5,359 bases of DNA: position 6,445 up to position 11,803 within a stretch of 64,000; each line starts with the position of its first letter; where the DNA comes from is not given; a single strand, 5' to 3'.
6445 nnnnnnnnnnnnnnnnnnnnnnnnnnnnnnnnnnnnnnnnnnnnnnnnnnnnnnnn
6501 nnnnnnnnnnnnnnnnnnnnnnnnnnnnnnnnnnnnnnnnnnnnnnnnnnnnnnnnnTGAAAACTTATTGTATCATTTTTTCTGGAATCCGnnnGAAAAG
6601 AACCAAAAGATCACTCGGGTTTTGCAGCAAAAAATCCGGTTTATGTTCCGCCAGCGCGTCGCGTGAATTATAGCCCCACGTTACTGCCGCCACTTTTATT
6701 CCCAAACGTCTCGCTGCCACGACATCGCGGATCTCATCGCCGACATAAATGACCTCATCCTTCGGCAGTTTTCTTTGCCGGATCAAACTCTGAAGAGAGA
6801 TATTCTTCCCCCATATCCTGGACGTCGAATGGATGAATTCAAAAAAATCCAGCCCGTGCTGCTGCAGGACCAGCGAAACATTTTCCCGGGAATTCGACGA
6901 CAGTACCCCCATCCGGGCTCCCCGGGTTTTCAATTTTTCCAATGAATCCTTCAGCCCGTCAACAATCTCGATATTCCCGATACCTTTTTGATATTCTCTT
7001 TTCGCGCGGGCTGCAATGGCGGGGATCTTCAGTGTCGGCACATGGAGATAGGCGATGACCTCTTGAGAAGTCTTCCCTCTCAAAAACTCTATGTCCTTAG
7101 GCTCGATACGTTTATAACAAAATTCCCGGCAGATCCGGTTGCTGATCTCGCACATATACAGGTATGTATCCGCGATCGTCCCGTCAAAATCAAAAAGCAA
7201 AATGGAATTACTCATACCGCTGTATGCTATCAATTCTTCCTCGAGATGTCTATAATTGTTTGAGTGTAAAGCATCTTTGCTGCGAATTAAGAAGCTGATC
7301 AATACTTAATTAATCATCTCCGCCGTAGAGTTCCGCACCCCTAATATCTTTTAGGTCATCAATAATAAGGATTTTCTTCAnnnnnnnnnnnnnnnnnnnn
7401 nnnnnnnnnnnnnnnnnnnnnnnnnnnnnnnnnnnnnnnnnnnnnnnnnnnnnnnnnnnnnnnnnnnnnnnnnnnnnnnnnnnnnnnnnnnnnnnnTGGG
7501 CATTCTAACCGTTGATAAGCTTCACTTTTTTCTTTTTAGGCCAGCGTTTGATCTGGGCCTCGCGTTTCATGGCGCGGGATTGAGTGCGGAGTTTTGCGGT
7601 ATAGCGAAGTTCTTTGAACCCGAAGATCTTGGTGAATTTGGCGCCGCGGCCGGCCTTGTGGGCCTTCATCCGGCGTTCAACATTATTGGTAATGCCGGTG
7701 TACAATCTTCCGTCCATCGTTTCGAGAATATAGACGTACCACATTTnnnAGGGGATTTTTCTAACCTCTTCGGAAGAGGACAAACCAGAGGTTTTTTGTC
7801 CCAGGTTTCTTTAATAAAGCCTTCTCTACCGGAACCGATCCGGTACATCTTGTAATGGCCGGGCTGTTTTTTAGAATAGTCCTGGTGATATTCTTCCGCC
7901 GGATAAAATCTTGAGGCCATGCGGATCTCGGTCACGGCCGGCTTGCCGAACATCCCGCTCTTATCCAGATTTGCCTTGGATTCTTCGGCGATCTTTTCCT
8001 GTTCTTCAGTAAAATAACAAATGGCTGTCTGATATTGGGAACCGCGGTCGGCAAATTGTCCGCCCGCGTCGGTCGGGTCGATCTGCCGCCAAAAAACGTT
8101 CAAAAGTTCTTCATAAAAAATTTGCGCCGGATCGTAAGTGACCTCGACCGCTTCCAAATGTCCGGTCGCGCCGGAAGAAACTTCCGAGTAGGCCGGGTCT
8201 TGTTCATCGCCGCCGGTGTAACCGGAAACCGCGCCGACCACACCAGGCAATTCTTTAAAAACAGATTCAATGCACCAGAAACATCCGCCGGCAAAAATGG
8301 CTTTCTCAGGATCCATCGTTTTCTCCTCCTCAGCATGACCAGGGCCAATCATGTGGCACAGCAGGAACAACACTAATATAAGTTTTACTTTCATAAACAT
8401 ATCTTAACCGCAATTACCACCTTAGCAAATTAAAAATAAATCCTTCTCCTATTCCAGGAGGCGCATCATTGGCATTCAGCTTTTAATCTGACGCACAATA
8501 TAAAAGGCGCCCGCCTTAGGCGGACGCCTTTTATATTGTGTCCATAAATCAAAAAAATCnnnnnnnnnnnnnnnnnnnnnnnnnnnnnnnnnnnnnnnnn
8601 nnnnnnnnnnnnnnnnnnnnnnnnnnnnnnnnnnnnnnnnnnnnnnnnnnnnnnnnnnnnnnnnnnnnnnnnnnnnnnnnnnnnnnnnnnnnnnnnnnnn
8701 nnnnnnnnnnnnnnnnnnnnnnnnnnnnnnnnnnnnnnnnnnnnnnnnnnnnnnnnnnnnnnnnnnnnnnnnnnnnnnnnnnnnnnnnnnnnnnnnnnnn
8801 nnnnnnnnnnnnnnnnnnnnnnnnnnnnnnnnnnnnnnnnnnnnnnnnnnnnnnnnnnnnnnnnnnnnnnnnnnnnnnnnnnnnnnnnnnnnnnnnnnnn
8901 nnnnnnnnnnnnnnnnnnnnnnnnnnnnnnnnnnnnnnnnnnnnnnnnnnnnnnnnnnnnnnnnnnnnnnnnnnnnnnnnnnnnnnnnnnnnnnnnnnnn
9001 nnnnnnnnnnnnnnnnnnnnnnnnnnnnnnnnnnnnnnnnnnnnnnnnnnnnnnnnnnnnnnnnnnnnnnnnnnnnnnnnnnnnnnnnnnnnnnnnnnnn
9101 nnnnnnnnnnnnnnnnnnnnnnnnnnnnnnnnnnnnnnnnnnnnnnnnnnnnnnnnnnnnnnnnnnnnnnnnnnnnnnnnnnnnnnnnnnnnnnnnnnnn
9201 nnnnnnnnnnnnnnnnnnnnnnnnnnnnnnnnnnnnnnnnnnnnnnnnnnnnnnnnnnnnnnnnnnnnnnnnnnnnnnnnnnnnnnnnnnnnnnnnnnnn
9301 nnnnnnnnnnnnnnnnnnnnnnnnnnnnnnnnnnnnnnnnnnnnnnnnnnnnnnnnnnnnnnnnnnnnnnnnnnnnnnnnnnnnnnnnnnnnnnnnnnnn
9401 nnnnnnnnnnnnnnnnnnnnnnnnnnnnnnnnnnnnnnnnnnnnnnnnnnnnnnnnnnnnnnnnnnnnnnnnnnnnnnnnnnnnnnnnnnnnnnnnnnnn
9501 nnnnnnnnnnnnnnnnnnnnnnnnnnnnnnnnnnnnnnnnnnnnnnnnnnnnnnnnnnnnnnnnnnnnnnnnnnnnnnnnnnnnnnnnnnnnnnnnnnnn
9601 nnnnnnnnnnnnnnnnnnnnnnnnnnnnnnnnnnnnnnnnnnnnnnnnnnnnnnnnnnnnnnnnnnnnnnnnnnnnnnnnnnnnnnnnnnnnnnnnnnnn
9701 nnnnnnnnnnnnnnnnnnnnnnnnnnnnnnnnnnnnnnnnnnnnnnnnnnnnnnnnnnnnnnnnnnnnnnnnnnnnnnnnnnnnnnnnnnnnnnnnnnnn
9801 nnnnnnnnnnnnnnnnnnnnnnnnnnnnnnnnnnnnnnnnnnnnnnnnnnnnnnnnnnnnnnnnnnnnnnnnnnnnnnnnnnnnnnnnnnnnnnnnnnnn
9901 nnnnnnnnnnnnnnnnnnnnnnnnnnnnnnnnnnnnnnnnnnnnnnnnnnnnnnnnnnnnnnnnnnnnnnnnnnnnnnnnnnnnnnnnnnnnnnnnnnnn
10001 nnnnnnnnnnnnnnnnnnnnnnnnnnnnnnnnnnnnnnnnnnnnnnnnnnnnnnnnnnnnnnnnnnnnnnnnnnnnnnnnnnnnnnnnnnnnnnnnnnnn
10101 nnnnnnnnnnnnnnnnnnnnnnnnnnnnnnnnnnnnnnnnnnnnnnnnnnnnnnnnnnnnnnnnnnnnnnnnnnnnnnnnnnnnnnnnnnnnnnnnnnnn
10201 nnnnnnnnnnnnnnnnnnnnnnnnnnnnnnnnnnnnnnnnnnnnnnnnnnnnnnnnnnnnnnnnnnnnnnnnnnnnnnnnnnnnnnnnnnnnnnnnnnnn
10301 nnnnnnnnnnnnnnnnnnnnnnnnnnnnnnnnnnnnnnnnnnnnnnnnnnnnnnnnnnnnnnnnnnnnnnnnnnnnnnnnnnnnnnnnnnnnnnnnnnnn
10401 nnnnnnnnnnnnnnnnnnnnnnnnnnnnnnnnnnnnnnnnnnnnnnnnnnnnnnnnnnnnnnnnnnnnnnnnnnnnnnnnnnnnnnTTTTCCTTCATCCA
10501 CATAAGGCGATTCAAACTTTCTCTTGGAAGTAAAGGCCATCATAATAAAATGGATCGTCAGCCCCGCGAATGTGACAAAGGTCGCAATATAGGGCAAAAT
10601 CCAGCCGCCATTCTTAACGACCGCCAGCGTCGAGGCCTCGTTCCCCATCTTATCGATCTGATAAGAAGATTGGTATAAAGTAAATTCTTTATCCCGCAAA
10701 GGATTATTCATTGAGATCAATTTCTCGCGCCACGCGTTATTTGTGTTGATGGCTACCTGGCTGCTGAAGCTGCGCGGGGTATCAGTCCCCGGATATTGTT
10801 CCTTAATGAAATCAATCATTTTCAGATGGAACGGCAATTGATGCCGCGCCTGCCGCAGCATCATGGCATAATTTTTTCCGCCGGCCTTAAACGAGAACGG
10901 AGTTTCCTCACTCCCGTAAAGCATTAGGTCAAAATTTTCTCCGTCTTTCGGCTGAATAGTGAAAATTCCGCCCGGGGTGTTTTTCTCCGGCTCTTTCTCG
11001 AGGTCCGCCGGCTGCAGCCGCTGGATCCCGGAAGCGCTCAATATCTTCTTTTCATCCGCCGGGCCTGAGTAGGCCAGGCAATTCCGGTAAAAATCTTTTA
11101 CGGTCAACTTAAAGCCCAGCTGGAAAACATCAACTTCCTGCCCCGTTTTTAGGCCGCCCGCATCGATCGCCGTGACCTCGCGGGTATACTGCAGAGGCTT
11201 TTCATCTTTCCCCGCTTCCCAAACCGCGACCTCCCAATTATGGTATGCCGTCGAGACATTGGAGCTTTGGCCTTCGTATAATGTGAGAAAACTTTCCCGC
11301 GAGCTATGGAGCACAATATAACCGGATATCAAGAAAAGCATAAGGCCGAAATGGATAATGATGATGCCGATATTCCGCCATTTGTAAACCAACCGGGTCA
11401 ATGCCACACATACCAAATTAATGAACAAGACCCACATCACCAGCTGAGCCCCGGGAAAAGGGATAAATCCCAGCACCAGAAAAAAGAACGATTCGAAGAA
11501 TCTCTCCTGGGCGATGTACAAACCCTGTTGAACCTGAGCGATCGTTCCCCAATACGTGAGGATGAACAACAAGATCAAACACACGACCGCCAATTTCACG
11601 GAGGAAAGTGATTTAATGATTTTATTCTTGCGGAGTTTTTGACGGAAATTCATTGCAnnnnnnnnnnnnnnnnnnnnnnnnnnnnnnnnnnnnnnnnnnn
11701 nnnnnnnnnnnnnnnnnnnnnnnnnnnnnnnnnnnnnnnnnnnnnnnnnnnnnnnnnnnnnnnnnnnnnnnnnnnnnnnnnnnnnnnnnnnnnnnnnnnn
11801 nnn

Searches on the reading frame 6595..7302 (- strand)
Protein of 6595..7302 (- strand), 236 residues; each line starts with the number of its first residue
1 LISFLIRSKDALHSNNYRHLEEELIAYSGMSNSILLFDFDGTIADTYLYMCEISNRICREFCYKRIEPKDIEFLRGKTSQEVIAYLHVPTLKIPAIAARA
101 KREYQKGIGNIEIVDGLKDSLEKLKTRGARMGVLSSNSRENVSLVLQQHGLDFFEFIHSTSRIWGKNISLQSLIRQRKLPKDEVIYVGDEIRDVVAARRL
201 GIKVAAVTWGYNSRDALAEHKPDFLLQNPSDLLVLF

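Call 6: search_protein_families(library=pfam, proteins=[window:6595-7302:-], max_evalue=0.01)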
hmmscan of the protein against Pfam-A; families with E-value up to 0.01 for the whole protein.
window:6595-7302:- (236 aa): 4 families
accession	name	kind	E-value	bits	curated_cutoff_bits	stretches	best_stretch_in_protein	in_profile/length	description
PF13419.12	HAD_2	-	2.5e-37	129.2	23.8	1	35-207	1-178/178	Haloacid dehalogenase-like hydrolase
PF00702.32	Hydrolase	-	8.9e-16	59.3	26.4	1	35-201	4-191/191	haloacid dehalogenase-like hydrolase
PF12710.13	HAD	-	8.2e-09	36.6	27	1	36-198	2-189/189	haloacid dehalogenase-like hydrolase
PF13242.12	Hydrolase_like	-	1.1e-07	32.1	22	1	171-228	11-71/75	HAD-hyrolase-like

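Call 8: search_protein_families(library=ncbifam, proteins=[window:6595-7302:-], max_evalue=0.01)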
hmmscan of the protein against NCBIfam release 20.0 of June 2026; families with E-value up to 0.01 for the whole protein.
window:6595-7302:- (236 aa): 32 families (the best 25 are shown)
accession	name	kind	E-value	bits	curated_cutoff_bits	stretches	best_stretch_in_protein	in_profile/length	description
NF009699.0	PRK13225.1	equivalog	1e-35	123.6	368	1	34-233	64-264/273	phosphoglycolate phosphatase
NF009804.0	PRK13288.1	equivalog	1.7e-20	73.5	218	1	34-234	5-208/215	pyrophosphatase PpaX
NF009695.0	PRK13222.1-2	equivalog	1.1e-17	64.4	225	1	33-232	7-218/226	phosphoglycolate phosphatase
TIGR01454.1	AHBA_synth_RP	hypoth_equivalog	1.5e-13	50.9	246.65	1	36-235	2-202/205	AHBA synthesis associated protein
TIGR01449.2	PGP_bact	equivalog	4.4e-13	49.3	180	1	36-234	2-211/213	phosphoglycolate phosphatase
NF009700.0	PRK13226.1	equivalog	8.5e-13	48.5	342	1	34-232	14-220/229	phosphoglycolate phosphatase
NF009697.0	PRK13222.1-4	equivalog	5.9e-11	42.1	327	1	113-234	95-220/232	phosphoglycolate phosphatase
TIGR01549.1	HAD-SF-IA-v1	subfamily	1e-10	42.2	23.3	1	126-201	74-149/149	HAD-IA family hydrolase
NF009698.0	PRK13223.1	equivalog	2.4e-10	40.1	466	1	110-233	99-226/272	phosphoglycolate phosphatase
TIGR01662.1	HAD-SF-IIIA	subfamily_domain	1.8e-09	37.8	44.6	1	102-207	15-138/141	HAD-IIIA family hydrolase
NF009696.0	PRK13222.1-3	equivalog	1e-07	31.9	359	1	34-232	5-212/223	N-acetylmuramic acid 6-phosphate phosphatase MupP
NF009694.0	PRK13222.1-1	equivalog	4.7e-07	29.4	415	1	117-233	116-236/252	phosphoglycolate phosphatase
TIGR01548.1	HAD-SF-IA-hyp1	hypoth_equivalog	9.9e-07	28.5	140.2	1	118-199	112-196/197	TIGR01548 family HAD-type hydrolase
TIGR01668.1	YqeG_hyp_ppase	hypoth_equivalog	1.1e-06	28.3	89.1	1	112-214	43-142/170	YqeG family HAD IIIA-type phosphatase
TIGR01489.1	DKMTPPase-SF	subfamily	1.8e-06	28.2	81.55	1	34-152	3-112/188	MtnX-like HAD-IB family phosphatase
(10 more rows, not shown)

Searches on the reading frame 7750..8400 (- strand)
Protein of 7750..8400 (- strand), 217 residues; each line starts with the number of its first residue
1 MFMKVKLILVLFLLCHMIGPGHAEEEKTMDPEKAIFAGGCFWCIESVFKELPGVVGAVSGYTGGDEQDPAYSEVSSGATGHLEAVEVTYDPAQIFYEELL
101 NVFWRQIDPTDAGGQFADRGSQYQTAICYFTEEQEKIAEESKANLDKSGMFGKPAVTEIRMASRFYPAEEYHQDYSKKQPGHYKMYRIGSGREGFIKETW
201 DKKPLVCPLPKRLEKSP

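Call 6: search_protein_families(library=pfam, proteins=[window:7750-8400:-], max_evalue=0.01)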
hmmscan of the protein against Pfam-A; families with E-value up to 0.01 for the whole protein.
window:7750-8400:- (217 aa): 1 family
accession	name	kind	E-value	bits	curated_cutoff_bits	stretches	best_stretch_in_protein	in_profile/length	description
PF01625.27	PMSR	-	1.6e-61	207.5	23.7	1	33-184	1-152/153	Peptide methionine sulfoxide reductase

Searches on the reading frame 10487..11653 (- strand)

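Call 6: search_protein_families(library=pfam, proteins=[window:10487-11653:-], max_evalue=0.01)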
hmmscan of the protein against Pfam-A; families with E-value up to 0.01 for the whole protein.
window:10487-11653:- (389 aa): 1 family
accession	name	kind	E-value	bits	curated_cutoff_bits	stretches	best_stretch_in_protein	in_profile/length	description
PF05140.19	ResB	-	8.1e-13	48.4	24.6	1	271-340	203-273/486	ResB-like family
